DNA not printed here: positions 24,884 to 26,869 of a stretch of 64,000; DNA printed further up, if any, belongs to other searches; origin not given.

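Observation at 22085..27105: Polytopic-membrane HerA/FtsK-like ATPase divergently paired with an Lhr-type helicase: candidate membrane DNA-translocation module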

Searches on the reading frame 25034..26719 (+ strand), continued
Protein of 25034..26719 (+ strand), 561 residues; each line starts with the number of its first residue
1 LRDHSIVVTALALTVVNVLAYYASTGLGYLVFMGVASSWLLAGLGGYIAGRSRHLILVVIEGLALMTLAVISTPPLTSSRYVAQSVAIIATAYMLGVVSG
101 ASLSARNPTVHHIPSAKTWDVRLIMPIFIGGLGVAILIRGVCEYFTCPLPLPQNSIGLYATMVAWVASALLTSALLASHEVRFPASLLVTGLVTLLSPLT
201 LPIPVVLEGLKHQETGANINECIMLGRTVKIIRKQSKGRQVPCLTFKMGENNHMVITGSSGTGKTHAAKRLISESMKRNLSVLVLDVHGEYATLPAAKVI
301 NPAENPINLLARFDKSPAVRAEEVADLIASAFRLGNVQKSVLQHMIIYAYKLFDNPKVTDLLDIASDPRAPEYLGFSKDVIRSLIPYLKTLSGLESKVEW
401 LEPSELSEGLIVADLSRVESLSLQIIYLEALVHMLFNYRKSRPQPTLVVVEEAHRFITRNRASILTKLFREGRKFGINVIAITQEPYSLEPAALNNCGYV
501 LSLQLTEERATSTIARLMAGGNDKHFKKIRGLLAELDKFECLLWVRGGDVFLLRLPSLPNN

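Call 17: search_protein_families(library=ncbifam, proteins=[L021:7096-8826:+, L026:9533-11332:+, L019:9326-10969:+, L025:9047-11053:+, L023:770-2485:+, L029:1737-3407:+, L017:9521-11092:+, L014:6161-7954:+], max_evalue=0.00001)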
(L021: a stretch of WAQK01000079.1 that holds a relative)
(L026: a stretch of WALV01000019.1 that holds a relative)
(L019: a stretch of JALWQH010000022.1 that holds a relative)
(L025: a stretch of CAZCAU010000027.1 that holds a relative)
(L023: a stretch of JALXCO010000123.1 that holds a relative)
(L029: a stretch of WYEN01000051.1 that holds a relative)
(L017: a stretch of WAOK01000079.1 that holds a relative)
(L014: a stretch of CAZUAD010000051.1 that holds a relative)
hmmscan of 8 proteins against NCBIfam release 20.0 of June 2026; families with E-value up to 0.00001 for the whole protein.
L021:7096-8826:+ (576 aa): 11 families
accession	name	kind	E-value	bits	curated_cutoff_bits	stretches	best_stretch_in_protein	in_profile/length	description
NF053655.1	CedD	equivalog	4e-24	85.2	600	2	405-521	364-480/527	DNA-translocating ATPase CedD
NF040819.1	helicase_HerA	equivalog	3.7e-16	58.8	970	1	443-565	390-506/561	DNA double-strand break repair helicase HerA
TIGR02746.1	TraC-F-type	equivalog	5.3e-16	57.7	567.05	1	246-507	429-691/800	type IV secretion system protein TraC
NF033849.1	ser_rich_anae_1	subfamily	2.4e-15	55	650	1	238-410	752-931/1163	serine-rich protein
NF045975.1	VirB4_plasma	equivalog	1.8e-13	49.1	590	1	246-307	514-578/894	Mbov_0397 family ICE element conjugal transfer ATPase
NF042944.1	HerA_antiphage_2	equivalog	5.1e-13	48.6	850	1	443-569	413-538/576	anti-phage-associated helicase HerA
NF045971.1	conju_CD1110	equivalog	2.4e-12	46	325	1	241-504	409-672/752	VirB4-like conjugal transfer ATPase, CD1110 family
NF040937.1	HerA_Thermprot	equivalog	1.4e-11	43.5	800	1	449-562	341-450/487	DNA double-strand break repair helicase HerA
NF042943.1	HerA_antiphage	equivalog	9.3e-11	41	800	1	426-568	401-544/566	anti-phage-associated helicase HerA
NF041017.1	DNA_import_CedB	equivalog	1.8e-07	30.2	700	1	244-506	272-521/590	DNA import protein CedB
NF010278.0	PRK13721.1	subfamily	1.9e-07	29.4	1177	1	246-516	478-748/874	type IV secretion system protein TraC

L026:9533-11332:+ (599 aa): 8 families
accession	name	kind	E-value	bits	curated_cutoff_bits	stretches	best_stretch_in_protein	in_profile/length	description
NF053655.1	CedD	equivalog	6e-22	78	600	1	296-544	226-477/527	DNA-translocating ATPase CedD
NF040937.1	HerA_Thermprot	equivalog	1.5e-11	43.4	800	1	491-556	352-424/487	DNA double-strand break repair helicase HerA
TIGR02746.1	TraC-F-type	equivalog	2.4e-10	39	567.05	1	286-526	424-684/800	type IV secretion system protein TraC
NF033849.1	ser_rich_anae_1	subfamily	2.6e-10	38.3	650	1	500-560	1044-1104/1163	serine-rich protein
NF040819.1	helicase_HerA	equivalog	8.8e-09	34.4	970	1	491-565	405-486/561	DNA double-strand break repair helicase HerA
NF045975.1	VirB4_plasma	equivalog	3.5e-08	31.6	590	1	291-335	515-559/894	Mbov_0397 family ICE element conjugal transfer ATPase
NF045971.1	conju_CD1110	equivalog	3.1e-07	29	325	0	291-337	415-462/752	VirB4-like conjugal transfer ATPase, CD1110 family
NF041017.1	DNA_import_CedB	equivalog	6.9e-06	25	700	0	293-534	277-523/590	DNA import protein CedB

L019:9326-10969:+ (547 aa): 9 families
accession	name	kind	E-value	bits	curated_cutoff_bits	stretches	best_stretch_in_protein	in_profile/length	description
NF053655.1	CedD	equivalog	1.2e-25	90.1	600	2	384-535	365-515/527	DNA-translocating ATPase CedD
NF040937.1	HerA_Thermprot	equivalog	8.1e-18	64.1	800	1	217-532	134-448/487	DNA double-strand break repair helicase HerA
NF033849.1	ser_rich_anae_1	subfamily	6.2e-16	57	650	2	225-386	758-926/1163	serine-rich protein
NF040819.1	helicase_HerA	equivalog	1.4e-15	56.8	970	1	432-532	399-501/561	DNA double-strand break repair helicase HerA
TIGR02746.1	TraC-F-type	equivalog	3.2e-11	41.9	567.05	1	219-495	421-706/800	type IV secretion system protein TraC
NF041017.1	DNA_import_CedB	equivalog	1.3e-09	37.2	700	1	220-532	269-573/590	DNA import protein CedB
NF042943.1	HerA_antiphage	equivalog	3.1e-09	35.9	800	1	416-538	412-541/566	anti-phage-associated helicase HerA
NF042944.1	HerA_antiphage_2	equivalog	7.1e-09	34.9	850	1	436-534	428-531/576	anti-phage-associated helicase HerA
NF045975.1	VirB4_plasma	equivalog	1.6e-08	32.8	590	1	226-272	515-561/894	Mbov_0397 family ICE element conjugal transfer ATPase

L025:9047-11053:+ (668 aa): 9 families
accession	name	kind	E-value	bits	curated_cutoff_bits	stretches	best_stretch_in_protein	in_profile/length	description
NF053655.1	CedD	equivalog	5e-22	78.2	600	2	498-646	381-517/527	DNA-translocating ATPase CedD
NF041017.1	DNA_import_CedB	equivalog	5.8e-18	64.8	700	1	317-586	273-519/590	DNA import protein CedB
NF040937.1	HerA_Thermprot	equivalog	1.8e-17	63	800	1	321-641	142-448/487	DNA double-strand break repair helicase HerA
NF033849.1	ser_rich_anae_1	subfamily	2.9e-15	54.7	650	2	320-466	760-919/1163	serine-rich protein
NF045975.1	VirB4_plasma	equivalog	1e-14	53.3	590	1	319-585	515-806/894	Mbov_0397 family ICE element conjugal transfer ATPase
NF045971.1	conju_CD1110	equivalog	1.3e-14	53.5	325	1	303-586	399-672/752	VirB4-like conjugal transfer ATPase, CD1110 family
TIGR02746.1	TraC-F-type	equivalog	3.5e-08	31.8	567.05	0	527-600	629-707/800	type IV secretion system protein TraC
NF040819.1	helicase_HerA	equivalog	2e-07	29.9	970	0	537-616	400-481/561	DNA double-strand break repair helicase HerA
NF042943.1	HerA_antiphage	equivalog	3.1e-07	29.4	800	0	319-369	156-205/566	anti-phage-associated helicase HerA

L023:770-2485:+ (571 aa): 10 families
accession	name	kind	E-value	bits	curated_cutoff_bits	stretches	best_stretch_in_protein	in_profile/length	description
NF053655.1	CedD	equivalog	4.6e-28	98.2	600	1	261-518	222-481/527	DNA-translocating ATPase CedD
NF041017.1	DNA_import_CedB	equivalog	1.4e-13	50.3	700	1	256-512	271-535/590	DNA import protein CedB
NF040937.1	HerA_Thermprot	equivalog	9.4e-13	47.4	800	1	417-520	310-419/487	DNA double-strand break repair helicase HerA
NF033849.1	ser_rich_anae_1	subfamily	5.1e-12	44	650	1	451-529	1014-1104/1163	serine-rich protein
NF042943.1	HerA_antiphage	equivalog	1.6e-11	43.5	800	1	449-533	428-520/566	anti-phage-associated helicase HerA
NF042944.1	HerA_antiphage_2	equivalog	2.8e-10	39.6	850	1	451-514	424-494/576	anti-phage-associated helicase HerA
NF045975.1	VirB4_plasma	equivalog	1.4e-08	33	590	0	262-303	517-558/894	Mbov_0397 family ICE element conjugal transfer ATPase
TIGR00929.1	VirB4_CagE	subfamily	7.4e-08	31.1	643.1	0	456-519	636-705/792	VirB4 family type IV secretion/conjugal transfer ATPase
NF040819.1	helicase_HerA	equivalog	1.5e-06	27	970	0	456-517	404-469/561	DNA double-strand break repair helicase HerA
TIGR02746.1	TraC-F-type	equivalog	4.8e-06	24.8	567.05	0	452-501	638-690/800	type IV secretion system protein TraC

L029:1737-3407:+ (556 aa): 10 families
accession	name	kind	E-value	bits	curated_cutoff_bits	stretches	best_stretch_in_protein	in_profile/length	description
NF053655.1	CedD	equivalog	6.1e-22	78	600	1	249-507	217-479/527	DNA-translocating ATPase CedD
NF040937.1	HerA_Thermprot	equivalog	7.8e-16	57.5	800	1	222-529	111-434/487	DNA double-strand break repair helicase HerA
TIGR02746.1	TraC-F-type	equivalog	2.7e-12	45.4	567.05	1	256-493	433-690/800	type IV secretion system protein TraC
NF042943.1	HerA_antiphage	equivalog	2.5e-11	42.9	800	0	227-295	131-199/566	anti-phage-associated helicase HerA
NF040819.1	helicase_HerA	equivalog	1.2e-10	40.6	970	1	449-530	405-488/561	DNA double-strand break repair helicase HerA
NF045975.1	VirB4_plasma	equivalog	6.2e-10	37.4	590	1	255-297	517-559/894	Mbov_0397 family ICE element conjugal transfer ATPase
NF042944.1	HerA_antiphage_2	equivalog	1.6e-08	33.8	850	0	225-323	108-213/576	anti-phage-associated helicase HerA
NF045971.1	conju_CD1110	equivalog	9.3e-08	30.8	325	0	244-297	406-460/752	VirB4-like conjugal transfer ATPase, CD1110 family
TIGR03743.1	SXT_TraD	subfamily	3e-07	29.3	366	0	243-288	166-210/636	conjugative transfer system coupling protein TraD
NF033849.1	ser_rich_anae_1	subfamily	2.1e-06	25.4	650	0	437-518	1006-1102/1163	serine-rich protein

L017:9521-11092:+ (523 aa): 9 families
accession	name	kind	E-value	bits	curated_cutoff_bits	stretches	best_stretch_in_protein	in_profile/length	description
NF053655.1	CedD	equivalog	6.4e-26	91.1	600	1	229-486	222-494/527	DNA-translocating ATPase CedD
NF040937.1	HerA_Thermprot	equivalog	6.5e-12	44.6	800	1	369-461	300-404/487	DNA double-strand break repair helicase HerA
NF040819.1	helicase_HerA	equivalog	2.5e-11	42.8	970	1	405-480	398-476/561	DNA double-strand break repair helicase HerA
NF041017.1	DNA_import_CedB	equivalog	3.2e-11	42.6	700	1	229-508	276-572/590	DNA import protein CedB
TIGR02746.1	TraC-F-type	equivalog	5.5e-09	34.5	567.05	1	231-457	433-690/800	type IV secretion system protein TraC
NF042943.1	HerA_antiphage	equivalog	1.9e-08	33.3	800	1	413-509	435-536/566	anti-phage-associated helicase HerA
NF033849.1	ser_rich_anae_1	subfamily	8.5e-08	30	650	0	365-507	963-1126/1163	serine-rich protein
NF042944.1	HerA_antiphage_2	equivalog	8.2e-07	28.1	850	0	415-509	431-529/576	anti-phage-associated helicase HerA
NF045975.1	VirB4_plasma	equivalog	7.8e-06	23.9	590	0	413-458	761-810/894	Mbov_0397 family ICE element conjugal transfer ATPase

L014:6161-7954:+ (597 aa): 10 families
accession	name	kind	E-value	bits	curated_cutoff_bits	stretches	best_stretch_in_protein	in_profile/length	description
NF053655.1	CedD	equivalog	5.1e-33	114.5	600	1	279-552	222-489/527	DNA-translocating ATPase CedD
NF040819.1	helicase_HerA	equivalog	1.1e-12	47.3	970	1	278-414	156-287/561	DNA double-strand break repair helicase HerA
NF040937.1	HerA_Thermprot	equivalog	1.3e-11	43.6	800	0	278-349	140-213/487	DNA double-strand break repair helicase HerA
NF045975.1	VirB4_plasma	equivalog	3.3e-10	38.3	590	1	278-325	515-562/894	Mbov_0397 family ICE element conjugal transfer ATPase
NF042943.1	HerA_antiphage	equivalog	1.5e-08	33.7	800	0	278-319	156-198/566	anti-phage-associated helicase HerA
TIGR02759.1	TraD_Ftype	equivalog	4.8e-08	32.2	521.35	1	266-320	164-218/566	type IV conjugative transfer system coupling protein TraD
TIGR03743.1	SXT_TraD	subfamily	7.4e-08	31.3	366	0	279-317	176-214/636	conjugative transfer system coupling protein TraD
NF042944.1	HerA_antiphage_2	equivalog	1.3e-07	30.8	850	0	473-538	418-491/576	anti-phage-associated helicase HerA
TIGR02746.1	TraC-F-type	equivalog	2.6e-07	28.9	567.05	0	278-389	430-557/800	type IV secretion system protein TraC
NF045971.1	conju_CD1110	equivalog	4.7e-07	28.5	325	0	278-322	415-460/752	VirB4-like conjugal transfer ATPase, CD1110 family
